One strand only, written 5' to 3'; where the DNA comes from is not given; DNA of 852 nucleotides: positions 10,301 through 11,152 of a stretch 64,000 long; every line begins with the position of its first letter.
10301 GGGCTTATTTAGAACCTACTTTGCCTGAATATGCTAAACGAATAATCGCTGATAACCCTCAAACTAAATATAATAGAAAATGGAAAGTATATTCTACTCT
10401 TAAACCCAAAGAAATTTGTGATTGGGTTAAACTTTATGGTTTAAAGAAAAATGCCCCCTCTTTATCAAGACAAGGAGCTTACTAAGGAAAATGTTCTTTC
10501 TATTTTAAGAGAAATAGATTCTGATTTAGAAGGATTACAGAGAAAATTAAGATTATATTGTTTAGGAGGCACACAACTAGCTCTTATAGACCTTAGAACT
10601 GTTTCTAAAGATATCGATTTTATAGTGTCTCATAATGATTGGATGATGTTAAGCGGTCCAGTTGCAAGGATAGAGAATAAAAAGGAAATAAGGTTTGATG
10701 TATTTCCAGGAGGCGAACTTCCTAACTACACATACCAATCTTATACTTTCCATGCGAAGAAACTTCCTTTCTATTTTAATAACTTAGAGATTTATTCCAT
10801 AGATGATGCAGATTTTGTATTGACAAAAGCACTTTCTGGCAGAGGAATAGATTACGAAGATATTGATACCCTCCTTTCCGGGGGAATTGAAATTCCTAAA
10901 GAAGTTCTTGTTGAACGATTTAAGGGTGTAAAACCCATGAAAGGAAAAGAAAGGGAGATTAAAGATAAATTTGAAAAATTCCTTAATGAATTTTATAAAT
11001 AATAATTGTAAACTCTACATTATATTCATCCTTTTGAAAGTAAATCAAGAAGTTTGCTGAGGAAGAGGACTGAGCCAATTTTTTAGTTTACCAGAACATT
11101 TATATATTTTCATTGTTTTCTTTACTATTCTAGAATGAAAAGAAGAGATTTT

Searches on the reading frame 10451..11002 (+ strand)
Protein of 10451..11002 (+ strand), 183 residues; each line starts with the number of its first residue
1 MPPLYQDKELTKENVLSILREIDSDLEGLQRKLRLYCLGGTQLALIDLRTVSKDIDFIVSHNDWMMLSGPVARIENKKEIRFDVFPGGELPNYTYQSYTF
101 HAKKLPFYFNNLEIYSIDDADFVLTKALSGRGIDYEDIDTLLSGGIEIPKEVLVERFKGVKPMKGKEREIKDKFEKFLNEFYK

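Call 4: search_protein_families(library=pfam, proteins=[window:10451-11002:+], max_evalue=0.1)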
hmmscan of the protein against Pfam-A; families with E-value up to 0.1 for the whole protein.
window:10451-11002:+ (183 aa): 1 family
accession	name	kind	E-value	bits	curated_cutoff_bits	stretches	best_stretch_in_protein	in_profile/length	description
PF19502.5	DUF6036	-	1.7e-05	25.2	23.6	1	17-140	5-118/164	Nucleotidyltransferase of unknown function (DUF6036)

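Call 5: search_protein_families(library=padloc, proteins=[window:10451-11002:+], max_evalue=0.1)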
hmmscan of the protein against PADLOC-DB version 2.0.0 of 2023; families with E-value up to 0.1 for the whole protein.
window:10451-11002:+ (183 aa): 0 families

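Call 10: find_encoding_contigs(protein=window:10451-11002:+, flank=10000, max_places=10)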
Protein window:10451-11002:+ (183 aa): 1 contig read that carries it; 1 place shown.
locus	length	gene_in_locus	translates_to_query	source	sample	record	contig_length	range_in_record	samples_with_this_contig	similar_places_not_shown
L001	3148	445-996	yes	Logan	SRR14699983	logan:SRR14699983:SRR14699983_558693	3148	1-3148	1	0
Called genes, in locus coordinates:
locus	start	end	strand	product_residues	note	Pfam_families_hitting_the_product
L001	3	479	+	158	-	?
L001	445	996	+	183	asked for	PF19502:DUF6036 (weak)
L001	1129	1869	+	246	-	-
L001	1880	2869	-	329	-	-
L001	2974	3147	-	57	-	?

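Call 15: find_homologous_proteins(query=window:10451-11002:+)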
Query window:10451-11002:+ (183 aa): 6 proteins with E <= 0.001 among 154 candidates.
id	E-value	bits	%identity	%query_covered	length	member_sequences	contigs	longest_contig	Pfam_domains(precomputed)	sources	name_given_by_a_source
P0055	4.6e-117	406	100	100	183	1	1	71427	PF19502.6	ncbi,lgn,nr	ncbi:hypothetical protein KY348_00280 [Candidatus Woesearchaeota archaeon]|nr:hypothetical protein [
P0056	9.7e-98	343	86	100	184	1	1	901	PF19502.6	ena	-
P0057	2.1e-75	271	69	97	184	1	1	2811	PF19502.6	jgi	jgi:hypothetical protein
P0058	2.2e-75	271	68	100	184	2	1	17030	PF19502.6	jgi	jgi:hypothetical protein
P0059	2.8e-42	163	43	98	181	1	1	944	PF19502.6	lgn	-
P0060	3.4e-30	123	47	73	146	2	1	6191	-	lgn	-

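Call 22: find_encoding_contigs(protein=P0058, flank=8000, max_places=4)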
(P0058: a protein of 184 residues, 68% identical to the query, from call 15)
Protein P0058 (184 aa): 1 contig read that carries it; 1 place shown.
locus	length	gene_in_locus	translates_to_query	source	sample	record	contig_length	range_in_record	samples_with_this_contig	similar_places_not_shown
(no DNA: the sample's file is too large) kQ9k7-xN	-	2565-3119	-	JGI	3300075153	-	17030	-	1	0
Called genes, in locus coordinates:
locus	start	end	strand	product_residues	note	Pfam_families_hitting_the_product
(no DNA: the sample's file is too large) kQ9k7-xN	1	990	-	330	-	?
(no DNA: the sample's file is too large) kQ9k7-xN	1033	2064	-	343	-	PF00752:XPG_N, PF00867:XPG_I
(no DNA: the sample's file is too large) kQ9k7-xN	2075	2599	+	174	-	-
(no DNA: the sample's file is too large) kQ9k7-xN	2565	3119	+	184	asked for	PF19502:DUF6036 (weak)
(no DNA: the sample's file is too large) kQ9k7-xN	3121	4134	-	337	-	-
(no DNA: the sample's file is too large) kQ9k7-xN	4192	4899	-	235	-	PF02778:tRNA_int_endo_N, PF01974:tRNA_int_endo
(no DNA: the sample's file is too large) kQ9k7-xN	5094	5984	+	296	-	PF00753:Lactamase_B, PF13691:Lactamase_B_4 (weak), PF23023:Anti-Pycsar_Apyc1, PF12706:Lactamase_B_2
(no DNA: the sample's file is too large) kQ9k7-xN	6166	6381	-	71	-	PF00125:Histone, PF00808:CBFD_NFYB_HMF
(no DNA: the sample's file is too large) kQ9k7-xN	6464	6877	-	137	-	PF00293:NUDIX, PF14815:NUDIX_4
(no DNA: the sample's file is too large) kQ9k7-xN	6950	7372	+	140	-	PF01870:Hjc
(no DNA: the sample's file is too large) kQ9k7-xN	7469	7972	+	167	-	-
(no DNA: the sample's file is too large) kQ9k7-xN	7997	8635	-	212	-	-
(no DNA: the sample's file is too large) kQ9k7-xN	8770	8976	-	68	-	-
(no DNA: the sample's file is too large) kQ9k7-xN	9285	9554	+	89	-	-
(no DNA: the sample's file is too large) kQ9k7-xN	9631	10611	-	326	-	-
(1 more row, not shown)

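Call 23: find_encoding_contigs(protein=P0057, flank=8000, max_places=4)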
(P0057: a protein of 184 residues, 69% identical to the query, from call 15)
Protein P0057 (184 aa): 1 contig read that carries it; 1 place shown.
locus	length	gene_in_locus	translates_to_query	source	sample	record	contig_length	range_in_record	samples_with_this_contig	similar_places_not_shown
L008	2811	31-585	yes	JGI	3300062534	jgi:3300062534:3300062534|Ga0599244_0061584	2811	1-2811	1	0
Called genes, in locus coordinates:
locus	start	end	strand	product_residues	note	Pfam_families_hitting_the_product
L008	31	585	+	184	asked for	PF19502:DUF6036 (weak)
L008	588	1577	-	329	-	-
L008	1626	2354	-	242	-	PF02778:tRNA_int_endo_N, PF01974:tRNA_int_endo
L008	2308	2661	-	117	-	-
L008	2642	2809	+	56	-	?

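Call 26: find_related_loci(query=A2, collection=metagenome_contigs, flank=6000)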
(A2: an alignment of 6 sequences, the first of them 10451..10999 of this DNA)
Query A2 (183 aa) in metagenome_contigs; peptide patterns used: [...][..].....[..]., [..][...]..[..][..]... (x = any residue, [..] = any of these).
249 stretches matched a pattern; 2 encode a relative of the query (tblastn E <= 1e-3); 2 distinct loci.
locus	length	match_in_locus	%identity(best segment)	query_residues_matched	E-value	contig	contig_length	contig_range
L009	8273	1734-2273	48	4-183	3e-54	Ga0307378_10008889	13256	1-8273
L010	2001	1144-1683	45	6-183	3e-48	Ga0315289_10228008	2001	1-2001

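Call 32: find_encoding_contigs(protein=P0056, flank=3000, max_places=4)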
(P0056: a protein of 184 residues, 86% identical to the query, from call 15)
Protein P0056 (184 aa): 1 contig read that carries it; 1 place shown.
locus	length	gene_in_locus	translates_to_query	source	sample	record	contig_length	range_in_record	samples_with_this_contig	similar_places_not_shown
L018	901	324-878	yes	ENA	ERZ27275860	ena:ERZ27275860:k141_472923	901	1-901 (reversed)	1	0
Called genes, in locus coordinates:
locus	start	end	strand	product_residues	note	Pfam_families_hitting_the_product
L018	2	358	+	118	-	?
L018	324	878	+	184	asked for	PF19502:DUF6036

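Call 42: search_solved_structures(query=A2, max_evalue=1)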
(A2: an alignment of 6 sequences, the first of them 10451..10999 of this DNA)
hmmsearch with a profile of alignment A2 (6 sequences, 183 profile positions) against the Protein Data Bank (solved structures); distinct sequences matched with E-value up to 1: 3.
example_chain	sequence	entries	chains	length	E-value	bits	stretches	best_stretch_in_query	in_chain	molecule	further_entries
2rhh_A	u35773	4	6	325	0.48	13.6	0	26-101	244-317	Cell Division Protein ftsZ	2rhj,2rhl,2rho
2hjv_A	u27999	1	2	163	0.6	13.3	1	115-178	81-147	ATP-dependent RNA helicase dbpA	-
1bcy_A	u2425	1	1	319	0.86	12.8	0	123-179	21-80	ANNEXIN V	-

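Call 43: search_protein_families(library=ncbifam, proteins=[window:10451-11002:+], max_evalue=0.1)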
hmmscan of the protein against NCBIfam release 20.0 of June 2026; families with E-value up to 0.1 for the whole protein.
window:10451-11002:+ (183 aa): 0 families

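Call 46: search_dna_similar(query=window:10451-11002:+, collection=plasmids, mode=protein, max_evalue=0.001)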
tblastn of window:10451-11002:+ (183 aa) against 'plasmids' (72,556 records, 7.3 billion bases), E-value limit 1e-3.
Records with a match: 33; places in all: 38; records where one place covers at least 80% of the query: 21.
Best place of each record, by identity: <60% 33.
By first word of the organism name: Natrinema 4; Haloplanus 3; Halomicrobium 3; Halorubrum 2; Halobaculum 2; Halorientalis 2; Haloterrigena 2; Haloarcula 2; Halobacterium 2; Natronosalvus 2; and 9 more.
By predicted mobility (MOB-suite, as given by PLSDB): non-mobilizable 33.
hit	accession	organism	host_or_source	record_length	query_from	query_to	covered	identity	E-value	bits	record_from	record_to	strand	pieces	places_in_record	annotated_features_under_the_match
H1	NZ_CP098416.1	Halorubrum hochsteinianum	cell culture,underground brine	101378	27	180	84%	27.1%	6e-5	50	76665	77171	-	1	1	DUF6036 family nucleotidyltransferase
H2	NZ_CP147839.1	Salinibaculum sp. SYNS191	cell cuture,sediment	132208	27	180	84%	26.6%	5e-5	50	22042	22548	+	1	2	DUF6036 family nucleotidyltransferase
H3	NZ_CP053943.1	Halorubrum salinarum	soil,single cell,solar salt farm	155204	27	180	84%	26.0%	3e-7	56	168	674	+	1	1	DUF6036 family nucleotidyltransferase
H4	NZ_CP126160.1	Halobaculum halobium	cell culture,sediment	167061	27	180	84%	26.0%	6e-6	53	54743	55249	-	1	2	DUF6036 family nucleotidyltransferase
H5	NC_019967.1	Natrinema pellirubrum DSM 15624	-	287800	27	180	84%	26.0%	2e-5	52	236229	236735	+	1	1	DUF6036 family nucleotidyltransferase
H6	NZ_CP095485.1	Halorientalis litorea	cell culture,salt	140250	27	180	84%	26.0%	2e-5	51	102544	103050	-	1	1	DUF6036 family nucleotidyltransferase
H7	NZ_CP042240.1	Salarchaeum sp. JOR-1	Brine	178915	27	180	84%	26.0%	2e-5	51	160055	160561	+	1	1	DUF6036 family nucleotidyltransferase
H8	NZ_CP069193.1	Haloterrigena salifodinae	Salt Microbe,Salt Mine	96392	27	180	84%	26.0%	3e-5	51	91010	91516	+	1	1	DUF6036 family nucleotidyltransferase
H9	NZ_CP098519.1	Haloplanus sp. HW8-1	cell culture,salt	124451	27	180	84%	26.0%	4e-5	50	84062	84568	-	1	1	DUF6036 family nucleotidyltransferase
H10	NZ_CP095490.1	Halorientalis marina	cell culture,salt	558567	27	180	84%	26.0%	4e-5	50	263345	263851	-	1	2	DUF6036 family nucleotidyltransferase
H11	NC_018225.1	Natrinema sp. J7-2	-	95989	28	180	84%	26.1%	3e-5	51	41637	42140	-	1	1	DUF6036 family nucleotidyltransferase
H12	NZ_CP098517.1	Haloplanus sp. GDY1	cell culture,salt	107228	27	180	84%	25.8%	1e-7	57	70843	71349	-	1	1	DUF6036 family nucleotidyltransferase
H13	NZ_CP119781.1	Haloarcula litorea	cell culture,sediment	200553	27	180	84%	25.7%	2e-5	51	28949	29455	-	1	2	DUF6036 family nucleotidyltransferase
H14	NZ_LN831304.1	Halobacterium hubeiense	-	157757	27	180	84%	25.4%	7e-5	49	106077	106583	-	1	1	DUF6036 family nucleotidyltransferase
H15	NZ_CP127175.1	Natrialbaceae archaeon AArc-T1-2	sediments,sediments from hypersaline ...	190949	27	180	84%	25.4%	3e-4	47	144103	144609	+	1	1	DUF6036 family nucleotidyltransferase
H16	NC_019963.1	Natrinema pellirubrum DSM 15624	-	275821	28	180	84%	25.6%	8e-4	46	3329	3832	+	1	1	DUF6036 family nucleotidyltransferase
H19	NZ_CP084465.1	Halomicrobium salinisoli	cell culture,gobi saline soil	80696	33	180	81%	25.7%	1e-4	49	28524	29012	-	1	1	none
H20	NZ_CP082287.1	Halobaculum roseum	cell culture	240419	28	183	85%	24.4%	1e-6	55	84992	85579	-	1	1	DUF6036 family nucleotidyltransferase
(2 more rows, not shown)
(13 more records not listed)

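Call 47: get_annotated_region(hit=H12, flank=2500)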
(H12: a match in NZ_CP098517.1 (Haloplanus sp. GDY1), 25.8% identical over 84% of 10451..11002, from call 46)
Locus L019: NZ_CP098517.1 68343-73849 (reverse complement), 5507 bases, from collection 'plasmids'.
description: Haloplanus sp. GDY1 plasmid unnamed3, complete sequence
organism: Haloplanus sp. GDY1 (NCBI taxid 2949993)
taxonomy: Archaea; Euryarchaeota; Halobacteria; Halobacteriales; Haloferacaceae; Haloplanus; Haloplanus sp. GDY1
host: -; source: cell culture,salt; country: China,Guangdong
typing (MOB-suite, as given by PLSDB): non-mobilizable; mating-pair formation MPF_T
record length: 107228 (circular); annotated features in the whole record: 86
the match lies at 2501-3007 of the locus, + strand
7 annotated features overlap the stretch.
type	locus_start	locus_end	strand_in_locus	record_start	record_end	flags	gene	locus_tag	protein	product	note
CDS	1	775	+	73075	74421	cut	-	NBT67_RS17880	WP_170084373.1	orc1/cdc6 family replication initiation protein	-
CDS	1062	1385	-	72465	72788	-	-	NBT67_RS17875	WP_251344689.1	hypothetical protein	-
CDS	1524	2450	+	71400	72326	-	-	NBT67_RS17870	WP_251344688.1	MarR family transcriptional regulator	-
CDS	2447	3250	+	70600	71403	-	-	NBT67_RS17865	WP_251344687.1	DUF6036 family nucleotidyltransferase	-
CDS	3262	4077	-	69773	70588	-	-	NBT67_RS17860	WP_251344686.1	hypothetical protein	-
CDS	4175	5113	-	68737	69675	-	-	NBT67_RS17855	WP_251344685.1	ArdC-like ssDNA-binding domain-containing protein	-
CDS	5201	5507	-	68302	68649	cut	-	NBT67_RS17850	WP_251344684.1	hypothetical protein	-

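Call 48: get_annotated_region(hit=H5, flank=2500)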
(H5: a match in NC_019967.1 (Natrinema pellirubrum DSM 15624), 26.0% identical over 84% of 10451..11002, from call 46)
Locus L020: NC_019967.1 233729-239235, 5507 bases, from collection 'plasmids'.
description: Natrinema pellirubrum DSM 15624 plasmid pNATPE01, complete sequence
organism: Natrinema pellirubrum DSM 15624 (NCBI taxid 797303)
taxonomy: Archaea; Euryarchaeota; Halobacteria; Halobacteriales; Natrialbaceae; Natrinema; Natrinema pellirubrum; Natrinema pellirubrum DSM 15624
host: -; source: -; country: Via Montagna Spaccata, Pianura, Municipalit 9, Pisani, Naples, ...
typing (MOB-suite, as given by PLSDB): non-mobilizable; mating-pair formation MPF_T
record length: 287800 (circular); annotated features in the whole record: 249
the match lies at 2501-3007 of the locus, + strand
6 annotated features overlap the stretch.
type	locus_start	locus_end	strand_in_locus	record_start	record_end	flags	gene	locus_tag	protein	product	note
CDS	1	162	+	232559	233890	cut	-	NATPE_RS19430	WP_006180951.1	DUF790 family protein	-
CDS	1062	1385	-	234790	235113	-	-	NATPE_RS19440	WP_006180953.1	hypothetical protein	-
CDS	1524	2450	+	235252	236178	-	-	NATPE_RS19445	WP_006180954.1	MarR family transcriptional regulator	-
CDS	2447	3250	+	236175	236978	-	-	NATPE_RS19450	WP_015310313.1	DUF6036 family nucleotidyltransferase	-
CDS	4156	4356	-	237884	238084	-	-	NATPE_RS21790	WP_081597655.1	hypothetical protein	-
CDS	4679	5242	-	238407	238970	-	-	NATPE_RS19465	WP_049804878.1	SWIM zinc finger family protein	-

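Call 51: search_protein_families(library=pfam, proteins=[L019:1524-2450:+, L019:2447-3250:+, L009:1313-1804:+, L010:642-1163:+], max_evalue=0.05)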
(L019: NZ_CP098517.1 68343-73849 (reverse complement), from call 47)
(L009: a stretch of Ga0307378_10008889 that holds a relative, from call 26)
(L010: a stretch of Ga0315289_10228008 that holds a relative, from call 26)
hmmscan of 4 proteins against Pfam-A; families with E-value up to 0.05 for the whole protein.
L019:1524-2450:+ (308 aa): 25 families
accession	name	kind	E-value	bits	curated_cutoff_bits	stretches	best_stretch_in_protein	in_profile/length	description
PF24271.1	HVO_2833_C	-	6.4e-48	162.5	34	1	187-304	1-120/120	HVO_2833, C-terminal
PF12802.13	MarR_2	-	9.6e-13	48.5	27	2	7-56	11-60/61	MarR family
PF25213.1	HVO_A0261_N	-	1.4e-11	44.6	35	2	96-136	22-62/86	HVO_A0261 N-terminal domain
PF01978.25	TrmB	-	1.7e-09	37.8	25.6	2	97-135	21-59/68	Sugar-specific transcriptional regulator TrmB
PF24033.1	DUF7342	-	1.1e-08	35.6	31.6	1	91-146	10-69/150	Family of unknown function (DUF7342)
PF13412.12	HTH_24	-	3.7e-08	33.3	21.9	2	18-46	19-47/48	Winged helix-turn-helix DNA-binding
PF25212.1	HVO_A0114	-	6e-08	32.8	27.6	1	14-61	34-82/84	HVO_A0114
PF13463.12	HTH_27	-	7.1e-08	33.1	22.2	1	3-61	2-66/68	Winged helix DNA-binding domain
PF01047.28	MarR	-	8e-08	32.5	24.6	1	18-57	19-58/59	MarR family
PF09339.16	HTH_IclR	-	1.3e-07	31.7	22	1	7-49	9-51/52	IclR helix-turn-helix domain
PF13384.12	HTH_23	-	2.7e-07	30.6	24.6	1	90-129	9-48/50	Homeodomain-like domain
PF13545.12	HTH_Crp_2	-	3.8e-07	30.4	27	1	97-131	21-55/70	Crp-like helix-turn-helix domain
PF02082.26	Rrf2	-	6.6e-07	30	30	1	18-50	25-57/132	Iron-dependent Transcriptional regulator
PF24270.1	HTH_Cmi2_C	-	2.1e-06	28.4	27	0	96-134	86-124/125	Cmi2, C-terminal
PF12840.13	HTH_20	-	6.9e-06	26.4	27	1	88-128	6-48/51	Helix-turn-helix domain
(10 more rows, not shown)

L019:2447-3250:+ (267 aa): 4 families
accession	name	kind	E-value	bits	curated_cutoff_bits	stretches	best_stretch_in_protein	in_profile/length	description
PF19502.5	DUF6036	-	5.5e-08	33.2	23.6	1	23-167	18-131/164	Nucleotidyltransferase of unknown function (DUF6036)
PF09970.15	DUF2204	-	0.0055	16.8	20.3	0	122-161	111-150/181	Nucleotidyl transferase of unknown function (DUF2204)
PF21476.4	PF0610-like_N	-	0.012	16.3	33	1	220-248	10-36/50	PF0610-like, N-terminal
PF25212.1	HVO_A0114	-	0.023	14.9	27.6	1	207-253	18-63/84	HVO_A0114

L009:1313-1804:+ (163 aa): 0 families

L010:642-1163:+ (173 aa): 0 families

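Call 54: predict_structure(alignment_id=A2)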
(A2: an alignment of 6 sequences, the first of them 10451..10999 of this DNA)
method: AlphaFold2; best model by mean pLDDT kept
length: 183 residues; sequences in the alignment: 6
mean_pLDDT: 80.1   pTM: 0.75
mean pLDDT of the five models: 80.1, 70.1, 68.7, 47.4, 42.9
residues with pLDDT >= 90: 33; 70-90: 125; 50-70: 18; < 50: 7
segments of 3 or more residues with pLDDT < 50: 1-5
pLDDT, mean of each block of 10 residues (from residue 1): 56 89 85 85 85 73 74 74 58 71 89 89 83 79 84 90 88 90 79
secondary structure, 60 per line:
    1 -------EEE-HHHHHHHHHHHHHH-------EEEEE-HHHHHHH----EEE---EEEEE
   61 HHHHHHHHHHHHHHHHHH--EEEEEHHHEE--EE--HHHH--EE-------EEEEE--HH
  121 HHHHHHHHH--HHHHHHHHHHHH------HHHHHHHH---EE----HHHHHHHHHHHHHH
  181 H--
elements in order: E8-10 H12-25 E33-37 H39-45 E50-52 E56-60 H61-78 E81-85 H97-100 E112-116 H119-129 H132-143 H150-157 H167-181
